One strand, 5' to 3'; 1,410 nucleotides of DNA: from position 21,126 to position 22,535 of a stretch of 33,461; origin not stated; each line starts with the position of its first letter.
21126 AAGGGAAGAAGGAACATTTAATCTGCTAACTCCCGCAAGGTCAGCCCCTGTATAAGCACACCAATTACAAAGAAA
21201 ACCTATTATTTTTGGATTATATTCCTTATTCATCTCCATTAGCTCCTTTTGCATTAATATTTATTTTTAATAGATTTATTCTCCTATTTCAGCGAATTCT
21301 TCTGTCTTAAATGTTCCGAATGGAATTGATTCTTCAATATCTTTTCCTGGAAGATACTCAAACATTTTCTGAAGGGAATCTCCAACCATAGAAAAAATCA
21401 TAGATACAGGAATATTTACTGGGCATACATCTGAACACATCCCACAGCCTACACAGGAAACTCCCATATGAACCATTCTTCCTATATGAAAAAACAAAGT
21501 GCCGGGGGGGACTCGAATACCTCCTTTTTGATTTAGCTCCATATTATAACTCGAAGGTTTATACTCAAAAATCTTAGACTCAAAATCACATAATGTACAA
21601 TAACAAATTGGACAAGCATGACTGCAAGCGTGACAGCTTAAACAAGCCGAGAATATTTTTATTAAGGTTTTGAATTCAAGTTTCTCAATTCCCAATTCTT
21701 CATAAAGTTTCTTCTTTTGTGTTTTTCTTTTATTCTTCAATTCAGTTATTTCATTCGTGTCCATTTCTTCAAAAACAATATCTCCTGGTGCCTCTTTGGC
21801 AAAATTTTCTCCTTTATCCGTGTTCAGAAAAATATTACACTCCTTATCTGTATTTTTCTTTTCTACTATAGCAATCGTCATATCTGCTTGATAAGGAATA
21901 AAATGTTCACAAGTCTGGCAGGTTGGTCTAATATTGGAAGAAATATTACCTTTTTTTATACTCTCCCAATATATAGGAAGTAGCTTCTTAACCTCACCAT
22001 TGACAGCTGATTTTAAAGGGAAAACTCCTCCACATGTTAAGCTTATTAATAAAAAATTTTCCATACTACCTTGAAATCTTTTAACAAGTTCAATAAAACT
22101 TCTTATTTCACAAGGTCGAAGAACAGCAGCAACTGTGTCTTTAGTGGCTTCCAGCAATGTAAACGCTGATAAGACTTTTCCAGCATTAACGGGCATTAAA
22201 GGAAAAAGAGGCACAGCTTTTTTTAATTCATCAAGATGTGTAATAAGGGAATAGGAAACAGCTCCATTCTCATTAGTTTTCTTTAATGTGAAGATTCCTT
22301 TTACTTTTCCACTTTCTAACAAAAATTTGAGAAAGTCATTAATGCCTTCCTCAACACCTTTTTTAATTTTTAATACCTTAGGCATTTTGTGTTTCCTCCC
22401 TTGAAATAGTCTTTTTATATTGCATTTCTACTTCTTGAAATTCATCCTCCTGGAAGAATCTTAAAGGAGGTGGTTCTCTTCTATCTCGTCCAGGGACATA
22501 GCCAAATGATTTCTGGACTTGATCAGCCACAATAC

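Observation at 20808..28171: ArsR / DsrE / TusA / MvhD / HdrA-short / HdrA-long / 2x AsrA-like / MvhD: a soluble Hdr/Qmo-derived redox module wired to sulfur carriers, with no recognisable catalytic partner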

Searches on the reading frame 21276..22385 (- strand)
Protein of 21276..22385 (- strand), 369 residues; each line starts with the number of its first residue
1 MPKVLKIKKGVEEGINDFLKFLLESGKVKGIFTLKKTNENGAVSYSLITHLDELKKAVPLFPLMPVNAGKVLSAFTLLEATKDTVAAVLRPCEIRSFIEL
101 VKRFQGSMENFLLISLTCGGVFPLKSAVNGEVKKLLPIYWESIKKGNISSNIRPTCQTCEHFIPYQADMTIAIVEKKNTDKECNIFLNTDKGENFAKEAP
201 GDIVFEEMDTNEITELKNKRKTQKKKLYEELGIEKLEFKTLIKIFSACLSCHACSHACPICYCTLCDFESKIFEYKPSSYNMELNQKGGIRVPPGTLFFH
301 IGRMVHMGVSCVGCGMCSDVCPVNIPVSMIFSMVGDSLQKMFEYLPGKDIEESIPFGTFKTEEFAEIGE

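Call 3: search_protein_families(library=pfam, proteins=[window:21276-22385:-], max_evalue=0.01)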
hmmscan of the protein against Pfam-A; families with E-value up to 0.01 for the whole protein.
window:21276-22385:- (369 aa): 10 families
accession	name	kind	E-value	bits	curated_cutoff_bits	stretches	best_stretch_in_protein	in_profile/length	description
PF04432.18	FrhB_FdhB_C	-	6.2e-10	39.6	23.3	1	84-209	3-146/150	Coenzyme F420 hydrogenase/dehydrogenase, beta subunit C terminus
PF13187.11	Fer4_9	-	5e-06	26.9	27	1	247-324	1-50/52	4Fe-4S dicluster domain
PF13183.11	Fer4_8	-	3.2e-05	24.8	27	1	246-325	3-68/68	4Fe-4S dicluster domain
PF13237.11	Fer4_10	-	3.2e-05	24.2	25.5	1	305-323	3-21/53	4Fe-4S dicluster domain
PF00037.32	Fer4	-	0.00013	22.1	21.1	1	311-325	8-22/24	4Fe-4S binding domain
PF12838.12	Fer4_7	-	0.00083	20.2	27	1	248-325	2-52/52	4Fe-4S dicluster domain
PF12797.12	Fer4_2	-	0.0026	18.1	24.5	0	245-259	7-21/22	4Fe-4S binding domain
PF14697.11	Fer4_21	-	0.0051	17.3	35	1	310-324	40-54/59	4Fe-4S dicluster domain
PF12837.12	Fer4_6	-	0.0064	16.8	25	1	310-325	8-23/24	4Fe-4S binding domain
PF12798.12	Fer4_3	-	0.0092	17.2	27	1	311-325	1-15/15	4Fe-4S binding domain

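Call 4: search_protein_families(library=ncbifam, proteins=[window:21276-22385:-], max_evalue=0.01)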
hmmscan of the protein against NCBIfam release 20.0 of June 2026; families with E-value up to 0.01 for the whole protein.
window:21276-22385:- (369 aa): 14 families
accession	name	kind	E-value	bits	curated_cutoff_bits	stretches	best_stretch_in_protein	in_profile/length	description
NF040829.1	sulfhyd_ShyB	equivalog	1.9e-05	23.9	690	0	205-269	178-251/334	NAD(P)-dependent hydrogenase/sulfhydrogenase 2 subunit beta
NF007204.0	PRK09625.1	equivalog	0.00017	21.7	125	1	310-337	90-117/133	pyruvate flavodoxin oxidoreductase subunit delta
NF040833.1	sulfhyd_HydB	equivalog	0.00079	18.4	750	0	307-327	307-328/367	NADPH-dependent hydrogenase/sulfhydrogenase 1 subunit beta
NF004537.0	PRK05888.1-3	equivalog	0.0013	18.3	163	0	311-327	70-86/204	NADH-quinone oxidoreductase subunit NuoI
TIGR02176.1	pyruv_ox_red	equivalog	0.0014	16.5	911.35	1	184-324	623-754/1167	pyruvate:ferredoxin (flavodoxin) oxidoreductase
TIGR01971.1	NuoI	subfamily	0.0016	18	113.05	0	310-324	43-96/121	NADH-quinone oxidoreductase, chain I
NF040612.1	F420_dehyd_FpoI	exception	0.0024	17.7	180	0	310-350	43-81/135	F420H2 dehydrogenase subunit FpoI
NF042909.1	FMH_DH_FwdF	exception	0.0026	16.9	375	1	305-324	11-30/336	tungsten-dependent formylmethanofuran dehydrogenase subunit FwdF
TIGR00403.1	ndhI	equivalog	0.0028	17.3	302.35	0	306-327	59-80/183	NAD(P)H-quinone oxidoreductase subunit I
NF006221.0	PRK08348.1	subfamily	0.0055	16.4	124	1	302-327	37-62/136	NADH-plastoquinone oxidoreductase subunit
NF004541.0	PRK05888.2-2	equivalog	0.0067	16.3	217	0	311-324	96-109/168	NADH-quinone oxidoreductase subunit NuoI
TIGR01945.1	rnfC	subfamily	0.0073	14.9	245.95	0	309-330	402-423/435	RnfABCDGE type electron transport complex subunit C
NF038196.1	ferrodoxin_EFR1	subfamily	0.0077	16.3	75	0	306-324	181-199/242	EFR1 family ferrodoxin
TIGR02910.1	sulfite_red_A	equivalog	0.0087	15.3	323.15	0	307-333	302-325/334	anaerobic sulfite reductase subunit AsrA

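Call 10: search_solved_structures(query=window:21276-22385:-, max_evalue=1, show_alignments=2)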
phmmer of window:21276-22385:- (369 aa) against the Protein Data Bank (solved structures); distinct sequences matched with E-value up to 1: 58.
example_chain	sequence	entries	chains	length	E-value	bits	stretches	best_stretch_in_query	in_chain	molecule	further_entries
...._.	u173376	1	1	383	3.7e-32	114.9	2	153-352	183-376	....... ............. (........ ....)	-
7bkb_E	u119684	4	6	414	9.4e-25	90.5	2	153-357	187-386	Formate dehydrogenase, beta subunit (F420)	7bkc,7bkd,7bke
8rvu_E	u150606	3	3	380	2.4e-22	82.6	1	153-335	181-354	Formate dehydrogenase, beta subunit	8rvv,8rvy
9nez_B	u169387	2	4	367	0.013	17.7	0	308-326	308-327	Sulfhydrogenase 1 subunit beta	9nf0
8e9g_I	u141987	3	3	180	0.035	16.3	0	291-336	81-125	NADH-quinone oxidoreductase subunit I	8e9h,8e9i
1clf_A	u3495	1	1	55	0.063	15.4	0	308-325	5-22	FERREDOXIN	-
1fdn_A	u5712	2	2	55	0.065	15.4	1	308-328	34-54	FERREDOXIN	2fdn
8rja_F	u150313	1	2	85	0.11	14.7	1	305-324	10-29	NAD(P)H-quinone oxidoreductase subunit I, chloroplastic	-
1rof_A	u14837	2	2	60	0.12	14.5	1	310-363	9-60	FERREDOXIN | FERREDOXIN(A)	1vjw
1fca_A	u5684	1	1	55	0.13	14.4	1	306-328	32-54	FERREDOXIN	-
2fug_9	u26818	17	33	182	0.13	14.4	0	247-281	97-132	NADH-quinone oxidoreductase chain 9 | NADH-QUINONE OXIDOREDUCTASE SUBUNIT 9 | NADH-quinone oxidoreductase subunit I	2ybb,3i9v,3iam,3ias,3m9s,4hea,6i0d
5odc_A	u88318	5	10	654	0.13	14.4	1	309-329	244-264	Heterodisulfide reductase, subunit A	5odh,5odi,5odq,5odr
3cf4_A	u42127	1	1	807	0.13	14.4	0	303-336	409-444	Acetyl-CoA decarboxylase/synthase alpha subunit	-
6ijj_C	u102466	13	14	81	0.18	13.9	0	241-265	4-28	PsaC | Photosystem I iron-sulfur center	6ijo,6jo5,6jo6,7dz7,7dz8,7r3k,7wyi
7p69_I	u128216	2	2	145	0.19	13.8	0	245-282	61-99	NADH-quinone oxidoreductase subunit I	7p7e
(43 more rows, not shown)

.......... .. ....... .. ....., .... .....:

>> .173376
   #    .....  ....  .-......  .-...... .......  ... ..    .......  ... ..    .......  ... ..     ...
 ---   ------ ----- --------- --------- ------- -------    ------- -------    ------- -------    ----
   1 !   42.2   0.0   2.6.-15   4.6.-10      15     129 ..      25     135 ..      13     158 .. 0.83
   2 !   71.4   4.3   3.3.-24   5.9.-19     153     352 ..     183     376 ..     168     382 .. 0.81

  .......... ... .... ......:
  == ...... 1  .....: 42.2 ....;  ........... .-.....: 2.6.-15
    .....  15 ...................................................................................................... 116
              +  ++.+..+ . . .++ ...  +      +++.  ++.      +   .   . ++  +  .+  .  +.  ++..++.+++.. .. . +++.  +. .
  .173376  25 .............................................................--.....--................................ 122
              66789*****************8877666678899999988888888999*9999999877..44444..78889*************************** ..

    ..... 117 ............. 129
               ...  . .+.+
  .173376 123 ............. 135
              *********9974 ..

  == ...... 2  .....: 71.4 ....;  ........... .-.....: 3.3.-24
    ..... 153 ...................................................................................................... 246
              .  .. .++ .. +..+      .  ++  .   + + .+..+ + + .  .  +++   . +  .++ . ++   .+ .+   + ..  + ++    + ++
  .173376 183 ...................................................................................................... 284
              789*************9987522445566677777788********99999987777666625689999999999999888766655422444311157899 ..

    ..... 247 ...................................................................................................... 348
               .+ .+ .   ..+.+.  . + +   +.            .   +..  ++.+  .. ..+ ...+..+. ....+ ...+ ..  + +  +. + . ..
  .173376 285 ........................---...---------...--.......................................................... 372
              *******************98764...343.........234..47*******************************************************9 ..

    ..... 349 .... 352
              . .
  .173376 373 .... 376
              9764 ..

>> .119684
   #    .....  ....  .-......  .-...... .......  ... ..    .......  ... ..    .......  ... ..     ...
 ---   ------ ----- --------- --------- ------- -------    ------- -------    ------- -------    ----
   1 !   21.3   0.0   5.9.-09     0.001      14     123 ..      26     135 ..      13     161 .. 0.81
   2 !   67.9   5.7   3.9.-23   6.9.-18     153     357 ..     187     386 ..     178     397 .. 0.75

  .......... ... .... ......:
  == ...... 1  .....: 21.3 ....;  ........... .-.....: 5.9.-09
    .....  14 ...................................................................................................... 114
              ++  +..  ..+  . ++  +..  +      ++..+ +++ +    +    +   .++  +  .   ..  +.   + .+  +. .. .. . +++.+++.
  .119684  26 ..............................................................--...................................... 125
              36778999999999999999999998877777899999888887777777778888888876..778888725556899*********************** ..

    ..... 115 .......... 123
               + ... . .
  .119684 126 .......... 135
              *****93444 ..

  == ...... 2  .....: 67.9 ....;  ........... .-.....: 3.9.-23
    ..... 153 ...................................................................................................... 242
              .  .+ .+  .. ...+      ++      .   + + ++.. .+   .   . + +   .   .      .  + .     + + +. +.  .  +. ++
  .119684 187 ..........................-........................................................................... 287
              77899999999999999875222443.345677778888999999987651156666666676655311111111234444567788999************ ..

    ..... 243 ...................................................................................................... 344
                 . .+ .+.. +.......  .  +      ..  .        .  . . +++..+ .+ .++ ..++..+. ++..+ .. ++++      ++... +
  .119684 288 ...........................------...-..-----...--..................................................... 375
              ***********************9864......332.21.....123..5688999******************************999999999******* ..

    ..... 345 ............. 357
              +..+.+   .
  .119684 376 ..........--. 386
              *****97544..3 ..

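Call 58: find_homologous_proteins(query=window:21276-22385:-, max_evalue=1e-10)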
Query window:21276-22385:- (369 aa): 1229 proteins with E <= 1e-10 among 4344 candidates; the best 120 are listed.
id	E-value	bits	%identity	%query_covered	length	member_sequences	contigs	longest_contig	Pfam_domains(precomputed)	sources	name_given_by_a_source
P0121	1.1e-247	839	100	100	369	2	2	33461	PF04432.19,PF13183.12,PF13187.12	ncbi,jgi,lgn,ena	-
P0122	8.4e-171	586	69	100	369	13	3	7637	PF13237.12,PF13183.12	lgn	-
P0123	2.9e-170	584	67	100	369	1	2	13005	PF04432.19,PF13237.12,PF13183.12,PF13187.12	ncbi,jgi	-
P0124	3.8e-170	584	67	98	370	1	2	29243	PF04432.19,PF13183.12,PF13187.12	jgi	-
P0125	1.4e-168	579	67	100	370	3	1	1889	PF04432.19,PF13183.12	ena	-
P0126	4.4e-167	574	66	100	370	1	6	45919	PF04432.19,PF13183.12,PF13187.12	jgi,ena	jgi:formate dehydrogenase subunit beta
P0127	1.5e-166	572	67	100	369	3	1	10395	PF04432.19,PF13183.12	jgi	-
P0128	1.5e-161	555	64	100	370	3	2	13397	PF04432.19,PF12838.13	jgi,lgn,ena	-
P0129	2.3e-160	552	64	100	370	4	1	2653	PF04432.19,PF13237.12,PF13183.12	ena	-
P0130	3.9e-160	551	64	100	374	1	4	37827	PF04432.19,PF13237.12,PF13183.12,PF13187.12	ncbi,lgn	-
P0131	1.1e-159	549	64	100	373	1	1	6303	PF04432.19,PF13237.12,PF13183.12,PF13187.12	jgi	jgi:formate dehydrogenase subunit beta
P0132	2.5e-158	545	64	100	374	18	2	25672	PF04432.19,PF13237.12,PF13183.12,PF13187.12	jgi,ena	-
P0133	5.9e-157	540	63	100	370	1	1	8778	PF04432.19,PF12838.13,PF13183.12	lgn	-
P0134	8.0e-157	540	62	100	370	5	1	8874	PF04432.19,PF00037.33,PF12838.13,PF13237.12,PF13183.12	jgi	jgi:formate dehydrogenase subunit beta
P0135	1.2e-156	539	63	100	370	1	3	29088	PF04432.19,PF13183.12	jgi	jgi:formate dehydrogenase subunit beta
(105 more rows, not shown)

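Call 59: list_cluster_members(proteins=[P0121])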
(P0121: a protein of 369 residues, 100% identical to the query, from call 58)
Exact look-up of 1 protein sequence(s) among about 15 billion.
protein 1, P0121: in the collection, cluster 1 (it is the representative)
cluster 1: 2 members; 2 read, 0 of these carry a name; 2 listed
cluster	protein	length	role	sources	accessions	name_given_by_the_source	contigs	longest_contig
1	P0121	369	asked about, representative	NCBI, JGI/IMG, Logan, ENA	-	-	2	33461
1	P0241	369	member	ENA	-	-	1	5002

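Call 61: find_encoding_contigs(protein=P0121, flank=1000, max_places=3)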
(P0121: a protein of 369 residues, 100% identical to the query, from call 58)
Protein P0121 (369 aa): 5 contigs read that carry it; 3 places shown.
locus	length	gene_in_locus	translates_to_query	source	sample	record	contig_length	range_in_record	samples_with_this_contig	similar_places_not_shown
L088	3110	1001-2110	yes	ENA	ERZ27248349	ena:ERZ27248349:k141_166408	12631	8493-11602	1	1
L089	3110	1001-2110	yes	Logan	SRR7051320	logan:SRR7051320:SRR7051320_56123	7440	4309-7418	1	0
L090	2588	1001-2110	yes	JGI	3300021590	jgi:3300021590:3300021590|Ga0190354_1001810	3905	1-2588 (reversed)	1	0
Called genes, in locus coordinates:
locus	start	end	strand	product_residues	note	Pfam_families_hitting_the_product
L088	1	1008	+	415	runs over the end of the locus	PF13534:Fer4_17 (faint), PF13237:Fer4_10 (faint), PF13183:Fer4_8 (weak)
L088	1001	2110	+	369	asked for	PF04432:FrhB_FdhB_C, PF13183:Fer4_8 (weak), PF13187:Fer4_9 (weak)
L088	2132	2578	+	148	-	PF02662:FlpD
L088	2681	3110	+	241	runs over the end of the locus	PF02535:Zip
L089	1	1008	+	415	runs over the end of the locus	PF13534:Fer4_17 (faint), PF13237:Fer4_10 (faint), PF13183:Fer4_8 (weak)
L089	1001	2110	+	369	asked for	PF04432:FrhB_FdhB_C, PF13183:Fer4_8 (weak), PF13187:Fer4_9 (weak)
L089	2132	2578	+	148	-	PF02662:FlpD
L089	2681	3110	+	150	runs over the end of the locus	?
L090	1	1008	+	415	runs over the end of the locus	PF13534:Fer4_17 (faint), PF12797:Fer4_2 (faint), PF13237:Fer4_10 (faint), PF00037:Fer4 (faint), PF13183:Fer4_8 (weak)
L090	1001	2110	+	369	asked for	PF04432:FrhB_FdhB_C, PF13183:Fer4_8 (weak), PF13187:Fer4_9 (weak)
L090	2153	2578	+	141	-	PF02662:FlpD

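Call 70: predict_structure(alignment_id=A2)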
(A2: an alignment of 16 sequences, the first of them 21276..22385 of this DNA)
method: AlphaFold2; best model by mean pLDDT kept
length: 369 residues; sequences in the alignment: 16
mean_pLDDT: 66.1   pTM: 0.70
mean pLDDT of the five models: 66.1, 61.5, 61.4, 59.1, 57.2
residues with pLDDT >= 90: 82; 70-90: 100; 50-70: 67; < 50: 120
segments of 3 or more residues with pLDDT < 50: 242-328, 341-369
pLDDT, mean of each block of 10 residues (from residue 1): 90 95 96 84 83 92 66 61 88 71 74 87 72 87 84 65 74 85 93 94 86 82 74 52 44 35 36 34 35 35 42 40 44 52 44 34 31
secondary structure, 60 per line:
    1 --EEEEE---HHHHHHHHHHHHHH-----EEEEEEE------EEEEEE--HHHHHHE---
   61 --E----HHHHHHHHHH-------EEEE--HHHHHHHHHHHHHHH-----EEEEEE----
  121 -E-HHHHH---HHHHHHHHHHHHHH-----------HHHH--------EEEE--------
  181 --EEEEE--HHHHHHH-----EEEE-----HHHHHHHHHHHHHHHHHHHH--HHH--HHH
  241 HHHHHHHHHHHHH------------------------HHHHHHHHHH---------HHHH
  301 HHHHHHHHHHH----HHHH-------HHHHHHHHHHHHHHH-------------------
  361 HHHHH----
elements in order: E3-7 H11-24 E30-36 E43-48 H51-56 H68-77 E85-88 H91-105 E111-116 H124-128 H132-145 H157-160 E169-172 E183-187 H190-196 E202-205 H211-230 H238-253 H278-287 H297-311 H316-319 H327-341 H361-365

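Call 73: fold_search(model_id=the predicted structure, library=pdb)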
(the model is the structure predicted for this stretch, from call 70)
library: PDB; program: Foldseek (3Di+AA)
matches with E <= 10: 837; with E <= 0.001: 19
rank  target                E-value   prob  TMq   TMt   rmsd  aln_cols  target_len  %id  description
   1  7bkb_E                1.5e-15  1.00  0.65  0.59   7.5       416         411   22  Formate dehydrogenase - heterodisulfide reductase - formylmethanofuran dehydrogenase complex from Methanospirillum hun (released 2021-09-29)
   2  8rvu_E                6.8e-14  1.00  0.62  0.60   7.0       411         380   20  CryoEM structure of the Elp-Hdr complex of Methanothermobacter marburgensis state 2 (composite structure) (released 2025-05-14)
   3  9r51_B                2.7e-07  1.00  0.42  0.53   6.4       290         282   14  Dimeric state of the F420-reducing hydrogenase from Methanothermococcus thermolithotrophicus in crystalline form 1 (released 2025-10-22)
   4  4ci0_C                4.1e-07  1.00  0.47  0.59   5.5       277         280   17  Electron cryo-microscopy of F420-reducing NiFe hydrogenase Frh (released 2014-02-26)
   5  7npa_D                5.2e-07  1.00  0.43  0.28   5.5       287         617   18  Crystal structure of the Coenzyme F420-dependent sulfite reductase from Methanothermococcus thermolithotrophicus at 1. (released 2022-03-23)
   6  7npa_A                7.2e-07  1.00  0.41  0.26   7.2       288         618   17  Crystal structure of the Coenzyme F420-dependent sulfite reductase from Methanothermococcus thermolithotrophicus at 1. (released 2022-03-23)
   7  9r52_B                8.1e-07  1.00  0.41  0.53   6.7       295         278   14  Dimeric state of the F420-reducing hydrogenase from Methanothermococcus thermolithotrophicus in crystalline form 2 (released 2025-10-22)
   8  7np8_A                9.0e-07  1.00  0.43  0.27   6.7       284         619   20  Crystal structure of the Coenzyme F420-dependent sulfite reductase from Methanocaldococcus jannaschii at 2.3-A resolut (released 2022-03-23)
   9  7npa_N                1.1e-06  1.00  0.42  0.27   5.9       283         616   18  Crystal structure of the Coenzyme F420-dependent sulfite reductase from Methanothermococcus thermolithotrophicus at 1. (released 2022-03-23)
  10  7np8_B                1.4e-06  1.00  0.43  0.27   6.7       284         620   20  Crystal structure of the Coenzyme F420-dependent sulfite reductase from Methanocaldococcus jannaschii at 2.3-A resolut (released 2022-03-23)
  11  8riu_B                1.7e-06  1.00  0.42  0.42   5.6       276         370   15  Crystal structure of the F420-reducing carbon monoxide dehydrogenase component from the ethanotroph Candidatus Ethanop (released 2024-10-02)
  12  8rja_E                2.1e-06  1.00  0.41  0.42   5.6       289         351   13  Crystal structure of the F420-reducing formylmethanofuran dehydrogenase complex from the ethanotroph Candidatus Ethano (released 2024-10-02)
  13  6qii_B                1.2e-05  1.00  0.41  0.50   6.2       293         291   11  Xenon derivatization of the F420-reducing [NiFe] hydrogenase complex from Methanosarcina barkeri (released 2019-10-23)
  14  5dqr_C                1.8e-05  1.00  0.38  0.34   5.1       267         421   11  The crystal structure of Arabidopsis 7-hydroxymethyl chlorophyll a reductase (HCAR) (released 2016-04-20)
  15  6qgr_B                2.0e-05  1.00  0.41  0.51   6.2       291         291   11  The F420-reducing [NiFe] hydrogenase complex from Methanosarcina barkeri at the Nia-S state (released 2019-10-23)
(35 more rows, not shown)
